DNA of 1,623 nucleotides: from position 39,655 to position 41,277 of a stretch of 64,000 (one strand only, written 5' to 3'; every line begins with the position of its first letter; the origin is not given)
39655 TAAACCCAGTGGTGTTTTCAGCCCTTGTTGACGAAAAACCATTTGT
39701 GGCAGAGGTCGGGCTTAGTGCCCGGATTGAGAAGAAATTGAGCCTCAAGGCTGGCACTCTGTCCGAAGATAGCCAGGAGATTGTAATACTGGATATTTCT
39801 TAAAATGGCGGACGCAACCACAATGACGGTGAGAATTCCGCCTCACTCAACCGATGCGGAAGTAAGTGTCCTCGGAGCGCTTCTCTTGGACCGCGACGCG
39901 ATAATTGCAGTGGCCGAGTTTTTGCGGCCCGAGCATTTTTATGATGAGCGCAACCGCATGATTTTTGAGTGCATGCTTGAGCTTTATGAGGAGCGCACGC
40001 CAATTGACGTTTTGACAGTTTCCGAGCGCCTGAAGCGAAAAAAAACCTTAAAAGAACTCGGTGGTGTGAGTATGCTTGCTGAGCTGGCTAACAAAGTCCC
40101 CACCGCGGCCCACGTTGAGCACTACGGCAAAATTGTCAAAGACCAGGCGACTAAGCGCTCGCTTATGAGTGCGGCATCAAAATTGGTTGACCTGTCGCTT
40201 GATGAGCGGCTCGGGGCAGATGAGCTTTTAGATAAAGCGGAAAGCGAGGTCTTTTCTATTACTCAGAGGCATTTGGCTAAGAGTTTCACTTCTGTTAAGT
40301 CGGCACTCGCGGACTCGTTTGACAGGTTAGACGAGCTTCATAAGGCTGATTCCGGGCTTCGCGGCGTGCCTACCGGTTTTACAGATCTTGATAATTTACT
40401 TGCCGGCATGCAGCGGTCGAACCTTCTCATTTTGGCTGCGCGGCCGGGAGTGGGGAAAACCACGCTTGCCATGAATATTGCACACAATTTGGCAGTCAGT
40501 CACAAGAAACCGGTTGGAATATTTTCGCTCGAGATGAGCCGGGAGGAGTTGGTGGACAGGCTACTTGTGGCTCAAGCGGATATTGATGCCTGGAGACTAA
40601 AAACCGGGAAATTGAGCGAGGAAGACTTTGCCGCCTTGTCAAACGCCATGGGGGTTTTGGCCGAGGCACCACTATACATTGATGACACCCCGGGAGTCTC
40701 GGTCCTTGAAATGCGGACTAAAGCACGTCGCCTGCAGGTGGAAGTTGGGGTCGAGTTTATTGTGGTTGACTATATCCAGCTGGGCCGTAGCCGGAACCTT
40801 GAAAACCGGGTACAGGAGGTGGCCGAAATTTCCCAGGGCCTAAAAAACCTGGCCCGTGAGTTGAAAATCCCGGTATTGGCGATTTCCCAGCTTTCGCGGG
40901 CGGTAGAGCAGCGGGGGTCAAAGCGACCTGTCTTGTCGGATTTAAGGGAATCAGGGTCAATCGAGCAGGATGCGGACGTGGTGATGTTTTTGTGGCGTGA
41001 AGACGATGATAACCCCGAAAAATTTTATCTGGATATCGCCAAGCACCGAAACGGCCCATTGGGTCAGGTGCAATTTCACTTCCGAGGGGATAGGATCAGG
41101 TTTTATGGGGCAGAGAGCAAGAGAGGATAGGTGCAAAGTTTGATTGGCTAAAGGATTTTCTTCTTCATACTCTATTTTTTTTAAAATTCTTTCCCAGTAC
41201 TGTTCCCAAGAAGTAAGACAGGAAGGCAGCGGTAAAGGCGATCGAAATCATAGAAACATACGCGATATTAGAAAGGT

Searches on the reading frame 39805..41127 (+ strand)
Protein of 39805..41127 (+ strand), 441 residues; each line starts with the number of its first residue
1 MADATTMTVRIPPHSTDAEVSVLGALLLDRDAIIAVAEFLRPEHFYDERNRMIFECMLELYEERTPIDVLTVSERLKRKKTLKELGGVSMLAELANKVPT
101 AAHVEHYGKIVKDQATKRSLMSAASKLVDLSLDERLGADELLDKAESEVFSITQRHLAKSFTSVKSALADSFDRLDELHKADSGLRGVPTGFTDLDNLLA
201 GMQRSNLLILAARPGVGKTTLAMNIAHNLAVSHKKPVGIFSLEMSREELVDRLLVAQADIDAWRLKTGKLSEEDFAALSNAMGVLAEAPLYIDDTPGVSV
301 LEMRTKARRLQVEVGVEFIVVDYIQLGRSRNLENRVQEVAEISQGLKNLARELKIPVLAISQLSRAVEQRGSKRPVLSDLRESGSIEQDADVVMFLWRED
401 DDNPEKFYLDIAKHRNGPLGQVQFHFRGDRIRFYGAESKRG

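Call 62: search_protein_families(library=pfam, proteins=[window:39805-41127:+], max_evalue=0.00001)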
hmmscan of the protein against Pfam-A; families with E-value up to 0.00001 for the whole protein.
window:39805-41127:+ (441 aa): 4 families
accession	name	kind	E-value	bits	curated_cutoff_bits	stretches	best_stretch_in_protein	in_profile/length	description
PF03796.21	DnaB_C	-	5.4e-98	327.9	27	1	187-433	1-253/255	DnaB-like helicase C terminal domain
PF00772.26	DnaB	-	3.9e-35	120.4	23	1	12-113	2-103/103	DnaB-like helicase N terminal domain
PF13481.12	AAA_25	-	2.8e-13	50.4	27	1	189-363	16-190/195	AAA domain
PF06745.19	ATPase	-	2.8e-07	30.6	26.6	1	188-386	1-185/231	KaiC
